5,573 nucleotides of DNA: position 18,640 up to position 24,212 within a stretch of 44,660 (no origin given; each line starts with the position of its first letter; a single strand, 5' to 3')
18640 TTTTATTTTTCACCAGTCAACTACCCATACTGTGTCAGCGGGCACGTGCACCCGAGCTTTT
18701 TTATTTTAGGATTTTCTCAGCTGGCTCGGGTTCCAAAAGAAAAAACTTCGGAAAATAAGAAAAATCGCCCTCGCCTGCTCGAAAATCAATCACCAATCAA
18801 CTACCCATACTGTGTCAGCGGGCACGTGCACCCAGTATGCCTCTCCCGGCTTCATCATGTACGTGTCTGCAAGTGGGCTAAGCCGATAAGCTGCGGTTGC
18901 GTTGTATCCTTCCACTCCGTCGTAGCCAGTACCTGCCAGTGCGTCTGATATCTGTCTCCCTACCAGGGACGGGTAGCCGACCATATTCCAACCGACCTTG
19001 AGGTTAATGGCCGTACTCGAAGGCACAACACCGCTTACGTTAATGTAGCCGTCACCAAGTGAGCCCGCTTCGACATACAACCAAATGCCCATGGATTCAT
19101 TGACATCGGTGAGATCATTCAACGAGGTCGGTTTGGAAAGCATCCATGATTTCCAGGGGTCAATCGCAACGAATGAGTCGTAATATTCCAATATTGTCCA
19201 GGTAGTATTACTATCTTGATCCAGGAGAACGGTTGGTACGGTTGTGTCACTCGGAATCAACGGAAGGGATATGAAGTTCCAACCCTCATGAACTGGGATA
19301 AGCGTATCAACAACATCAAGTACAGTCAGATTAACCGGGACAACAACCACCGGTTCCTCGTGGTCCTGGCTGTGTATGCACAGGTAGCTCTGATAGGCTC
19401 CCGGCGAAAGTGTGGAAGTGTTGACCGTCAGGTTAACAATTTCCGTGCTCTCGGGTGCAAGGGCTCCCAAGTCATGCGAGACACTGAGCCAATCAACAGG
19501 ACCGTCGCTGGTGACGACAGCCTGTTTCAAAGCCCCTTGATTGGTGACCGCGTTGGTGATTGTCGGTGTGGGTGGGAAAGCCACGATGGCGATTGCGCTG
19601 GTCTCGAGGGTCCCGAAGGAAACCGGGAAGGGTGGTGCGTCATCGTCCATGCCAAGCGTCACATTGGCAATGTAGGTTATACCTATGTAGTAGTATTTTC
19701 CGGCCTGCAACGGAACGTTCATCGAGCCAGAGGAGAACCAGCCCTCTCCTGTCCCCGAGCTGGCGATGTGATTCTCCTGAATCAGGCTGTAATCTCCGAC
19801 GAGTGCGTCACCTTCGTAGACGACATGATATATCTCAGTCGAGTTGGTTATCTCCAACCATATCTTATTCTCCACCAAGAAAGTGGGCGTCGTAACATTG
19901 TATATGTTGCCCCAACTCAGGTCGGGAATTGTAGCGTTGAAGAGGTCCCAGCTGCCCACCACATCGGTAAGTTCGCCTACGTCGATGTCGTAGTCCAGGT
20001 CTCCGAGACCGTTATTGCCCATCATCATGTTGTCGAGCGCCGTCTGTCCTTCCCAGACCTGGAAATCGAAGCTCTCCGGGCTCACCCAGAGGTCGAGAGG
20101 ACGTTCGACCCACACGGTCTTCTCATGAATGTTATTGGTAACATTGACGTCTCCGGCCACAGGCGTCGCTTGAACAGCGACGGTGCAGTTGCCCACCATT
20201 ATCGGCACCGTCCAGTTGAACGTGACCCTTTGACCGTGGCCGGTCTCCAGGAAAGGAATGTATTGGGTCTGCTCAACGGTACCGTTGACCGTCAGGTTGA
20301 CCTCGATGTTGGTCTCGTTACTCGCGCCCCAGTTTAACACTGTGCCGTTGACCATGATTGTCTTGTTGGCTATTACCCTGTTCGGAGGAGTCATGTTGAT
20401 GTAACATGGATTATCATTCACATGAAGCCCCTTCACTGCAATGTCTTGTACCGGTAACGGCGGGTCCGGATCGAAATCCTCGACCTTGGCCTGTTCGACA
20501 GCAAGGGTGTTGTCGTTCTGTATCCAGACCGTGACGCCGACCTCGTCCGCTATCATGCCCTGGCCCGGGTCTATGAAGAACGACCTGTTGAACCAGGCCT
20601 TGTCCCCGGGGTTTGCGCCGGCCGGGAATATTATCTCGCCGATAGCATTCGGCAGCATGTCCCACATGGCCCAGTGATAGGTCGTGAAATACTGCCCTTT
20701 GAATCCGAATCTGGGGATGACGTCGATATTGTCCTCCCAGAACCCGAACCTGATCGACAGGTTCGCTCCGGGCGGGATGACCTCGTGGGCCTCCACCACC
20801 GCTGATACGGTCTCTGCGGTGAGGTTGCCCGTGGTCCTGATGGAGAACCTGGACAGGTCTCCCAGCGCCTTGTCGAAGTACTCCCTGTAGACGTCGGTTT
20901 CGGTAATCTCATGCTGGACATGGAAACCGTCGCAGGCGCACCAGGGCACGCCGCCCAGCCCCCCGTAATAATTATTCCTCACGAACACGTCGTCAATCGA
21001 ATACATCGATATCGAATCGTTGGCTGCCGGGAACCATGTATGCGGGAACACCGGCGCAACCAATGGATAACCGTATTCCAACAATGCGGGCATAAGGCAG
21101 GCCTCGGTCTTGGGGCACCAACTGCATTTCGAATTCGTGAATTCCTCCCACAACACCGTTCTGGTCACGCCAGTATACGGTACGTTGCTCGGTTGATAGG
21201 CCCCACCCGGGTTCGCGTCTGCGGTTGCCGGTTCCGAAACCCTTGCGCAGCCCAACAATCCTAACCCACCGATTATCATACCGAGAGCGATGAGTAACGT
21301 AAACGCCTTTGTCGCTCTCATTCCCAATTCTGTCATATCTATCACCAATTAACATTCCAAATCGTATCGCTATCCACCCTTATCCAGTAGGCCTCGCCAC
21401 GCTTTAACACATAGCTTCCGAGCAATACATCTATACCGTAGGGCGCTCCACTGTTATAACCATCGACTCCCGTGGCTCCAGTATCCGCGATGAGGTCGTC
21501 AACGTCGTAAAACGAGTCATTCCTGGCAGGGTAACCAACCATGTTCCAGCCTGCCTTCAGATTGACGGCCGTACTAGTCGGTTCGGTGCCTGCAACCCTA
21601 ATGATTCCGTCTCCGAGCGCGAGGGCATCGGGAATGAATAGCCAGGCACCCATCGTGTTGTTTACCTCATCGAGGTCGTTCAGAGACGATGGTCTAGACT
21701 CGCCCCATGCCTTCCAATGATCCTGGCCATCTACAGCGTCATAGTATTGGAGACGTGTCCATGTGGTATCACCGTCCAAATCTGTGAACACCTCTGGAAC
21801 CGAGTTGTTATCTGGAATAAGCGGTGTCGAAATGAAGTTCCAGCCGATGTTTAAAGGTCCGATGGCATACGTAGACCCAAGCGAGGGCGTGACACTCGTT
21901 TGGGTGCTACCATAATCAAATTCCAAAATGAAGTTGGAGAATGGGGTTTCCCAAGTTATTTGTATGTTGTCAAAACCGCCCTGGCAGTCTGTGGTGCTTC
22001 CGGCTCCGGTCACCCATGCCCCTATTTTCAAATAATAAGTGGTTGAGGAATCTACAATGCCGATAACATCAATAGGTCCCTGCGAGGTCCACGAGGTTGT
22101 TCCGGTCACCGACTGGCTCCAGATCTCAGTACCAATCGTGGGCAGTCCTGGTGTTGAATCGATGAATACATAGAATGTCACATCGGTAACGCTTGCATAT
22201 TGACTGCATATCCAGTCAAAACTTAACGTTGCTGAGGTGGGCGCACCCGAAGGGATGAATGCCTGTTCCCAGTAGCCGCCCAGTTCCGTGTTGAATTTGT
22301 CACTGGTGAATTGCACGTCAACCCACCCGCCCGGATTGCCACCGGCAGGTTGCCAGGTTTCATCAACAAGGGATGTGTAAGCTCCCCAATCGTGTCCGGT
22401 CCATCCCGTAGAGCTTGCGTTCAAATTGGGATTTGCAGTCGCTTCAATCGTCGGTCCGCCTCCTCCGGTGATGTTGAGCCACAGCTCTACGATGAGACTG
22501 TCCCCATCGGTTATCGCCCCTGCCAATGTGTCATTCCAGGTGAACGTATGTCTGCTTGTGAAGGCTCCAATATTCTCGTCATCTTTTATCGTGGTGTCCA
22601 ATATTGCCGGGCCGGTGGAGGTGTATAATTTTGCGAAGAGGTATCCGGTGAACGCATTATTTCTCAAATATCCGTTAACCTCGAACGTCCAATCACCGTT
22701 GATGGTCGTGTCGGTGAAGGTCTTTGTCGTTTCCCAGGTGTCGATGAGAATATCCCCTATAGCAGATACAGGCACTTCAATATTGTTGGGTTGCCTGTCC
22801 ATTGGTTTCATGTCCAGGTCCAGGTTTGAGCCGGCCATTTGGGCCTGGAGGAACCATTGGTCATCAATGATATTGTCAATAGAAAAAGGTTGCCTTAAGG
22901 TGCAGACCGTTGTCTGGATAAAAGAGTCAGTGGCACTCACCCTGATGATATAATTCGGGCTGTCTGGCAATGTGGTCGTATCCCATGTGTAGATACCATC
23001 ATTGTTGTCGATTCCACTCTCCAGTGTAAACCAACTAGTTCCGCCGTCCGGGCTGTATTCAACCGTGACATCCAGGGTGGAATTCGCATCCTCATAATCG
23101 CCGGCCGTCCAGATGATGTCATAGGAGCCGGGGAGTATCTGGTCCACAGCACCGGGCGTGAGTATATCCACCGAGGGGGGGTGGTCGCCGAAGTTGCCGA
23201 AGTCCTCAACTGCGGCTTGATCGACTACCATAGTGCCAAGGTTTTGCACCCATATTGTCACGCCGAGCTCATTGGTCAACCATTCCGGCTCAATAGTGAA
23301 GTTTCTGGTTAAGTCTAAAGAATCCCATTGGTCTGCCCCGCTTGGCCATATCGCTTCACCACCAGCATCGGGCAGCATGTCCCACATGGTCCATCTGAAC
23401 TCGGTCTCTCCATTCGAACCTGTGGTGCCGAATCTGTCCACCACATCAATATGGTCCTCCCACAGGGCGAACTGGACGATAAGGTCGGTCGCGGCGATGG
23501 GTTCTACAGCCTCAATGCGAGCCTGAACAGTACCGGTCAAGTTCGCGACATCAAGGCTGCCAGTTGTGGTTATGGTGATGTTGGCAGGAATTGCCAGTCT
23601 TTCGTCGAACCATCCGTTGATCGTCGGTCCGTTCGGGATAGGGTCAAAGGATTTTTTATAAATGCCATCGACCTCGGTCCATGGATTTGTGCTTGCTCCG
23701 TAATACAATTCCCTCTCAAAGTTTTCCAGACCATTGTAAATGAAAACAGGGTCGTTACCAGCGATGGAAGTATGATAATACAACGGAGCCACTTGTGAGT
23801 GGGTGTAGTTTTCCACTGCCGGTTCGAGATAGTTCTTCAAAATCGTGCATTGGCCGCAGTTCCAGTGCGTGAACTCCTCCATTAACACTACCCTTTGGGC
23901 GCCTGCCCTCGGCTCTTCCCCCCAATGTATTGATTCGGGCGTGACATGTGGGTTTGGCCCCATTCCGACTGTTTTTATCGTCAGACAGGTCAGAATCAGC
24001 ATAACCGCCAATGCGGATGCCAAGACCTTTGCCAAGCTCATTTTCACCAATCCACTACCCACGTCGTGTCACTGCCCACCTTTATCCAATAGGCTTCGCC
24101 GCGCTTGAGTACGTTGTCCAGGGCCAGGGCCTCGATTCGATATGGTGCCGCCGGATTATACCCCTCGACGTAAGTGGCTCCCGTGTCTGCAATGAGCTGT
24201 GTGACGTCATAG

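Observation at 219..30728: Eight neighbouring secreted proteins with unrelated heads share one ~160-aa C-terminal module ending W-V-V-D-W-stop: candidate undescribed archaeal surface-display or adhesin-tip module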

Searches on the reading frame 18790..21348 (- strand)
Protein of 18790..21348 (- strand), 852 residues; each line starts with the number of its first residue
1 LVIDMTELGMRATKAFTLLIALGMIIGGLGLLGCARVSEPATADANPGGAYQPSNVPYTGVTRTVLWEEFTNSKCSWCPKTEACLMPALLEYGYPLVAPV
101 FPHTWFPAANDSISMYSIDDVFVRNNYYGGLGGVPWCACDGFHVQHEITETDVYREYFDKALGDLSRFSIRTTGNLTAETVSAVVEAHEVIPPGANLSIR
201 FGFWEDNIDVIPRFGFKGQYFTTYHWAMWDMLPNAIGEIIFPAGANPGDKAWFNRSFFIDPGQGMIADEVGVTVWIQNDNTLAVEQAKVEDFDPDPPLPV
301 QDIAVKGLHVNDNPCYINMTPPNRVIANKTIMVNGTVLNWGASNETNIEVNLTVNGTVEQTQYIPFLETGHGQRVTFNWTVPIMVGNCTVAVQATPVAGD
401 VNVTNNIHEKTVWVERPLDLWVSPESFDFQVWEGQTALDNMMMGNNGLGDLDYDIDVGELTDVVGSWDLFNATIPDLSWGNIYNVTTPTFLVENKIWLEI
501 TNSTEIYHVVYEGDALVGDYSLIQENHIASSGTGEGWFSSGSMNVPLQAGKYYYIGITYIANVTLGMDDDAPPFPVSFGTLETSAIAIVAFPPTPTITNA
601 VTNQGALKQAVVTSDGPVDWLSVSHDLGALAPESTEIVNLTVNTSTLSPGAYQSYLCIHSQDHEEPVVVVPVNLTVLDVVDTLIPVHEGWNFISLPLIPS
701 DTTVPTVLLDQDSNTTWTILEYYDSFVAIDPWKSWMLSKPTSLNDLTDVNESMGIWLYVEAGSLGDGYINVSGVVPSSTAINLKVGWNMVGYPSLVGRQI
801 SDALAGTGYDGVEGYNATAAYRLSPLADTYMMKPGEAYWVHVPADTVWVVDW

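Call 5: search_protein_families(library=pfam, proteins=[window:18790-21348:-], max_evalue=0.1)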
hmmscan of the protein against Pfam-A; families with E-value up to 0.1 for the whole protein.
window:18790-21348:- (852 aa): 3 families
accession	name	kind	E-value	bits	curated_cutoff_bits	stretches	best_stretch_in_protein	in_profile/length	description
PF07705.17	CARDB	-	7.5e-10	39.4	22.7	1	318-396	8-85/101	CARDB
PF19190.6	BACON_2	-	5.3e-06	26.7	25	1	610-662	36-85/94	Viral BACON domain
PF03370.18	CBM_21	-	0.064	13.9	28.9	0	382-430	6-54/113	Carbohydrate/starch-binding module (family 21)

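Call 6: search_protein_families(library=ncbifam, proteins=[window:18790-21348:-], max_evalue=0.1)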
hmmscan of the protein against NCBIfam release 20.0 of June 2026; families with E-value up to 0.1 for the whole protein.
window:18790-21348:- (852 aa): 1 family
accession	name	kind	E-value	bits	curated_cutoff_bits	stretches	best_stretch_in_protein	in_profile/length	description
NF033782.1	lipoprot_Omp28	subfamily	6.3e-05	22.3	150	1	56-94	31-69/264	Omp28 family outer membrane lipoprotein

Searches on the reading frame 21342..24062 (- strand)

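Call 5: search_protein_families(library=pfam, proteins=[window:21342-24062:-], max_evalue=0.1)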
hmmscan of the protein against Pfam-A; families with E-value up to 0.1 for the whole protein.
window:21342-24062:- (906 aa): 1 family
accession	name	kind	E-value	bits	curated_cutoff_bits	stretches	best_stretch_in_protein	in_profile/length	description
PF11551.14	Omp28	-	0.00041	20.7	34.9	1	120-283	7-162/171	Outer membrane protein Omp28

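Call 6: search_protein_families(library=ncbifam, proteins=[window:21342-24062:-], max_evalue=0.1)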
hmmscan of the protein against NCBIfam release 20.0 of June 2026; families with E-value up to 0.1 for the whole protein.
window:21342-24062:- (906 aa): 1 family
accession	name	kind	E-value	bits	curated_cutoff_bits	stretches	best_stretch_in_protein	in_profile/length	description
NF033782.1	lipoprot_Omp28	subfamily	3e-05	23.4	150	1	50-213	31-190/264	Omp28 family outer membrane lipoprotein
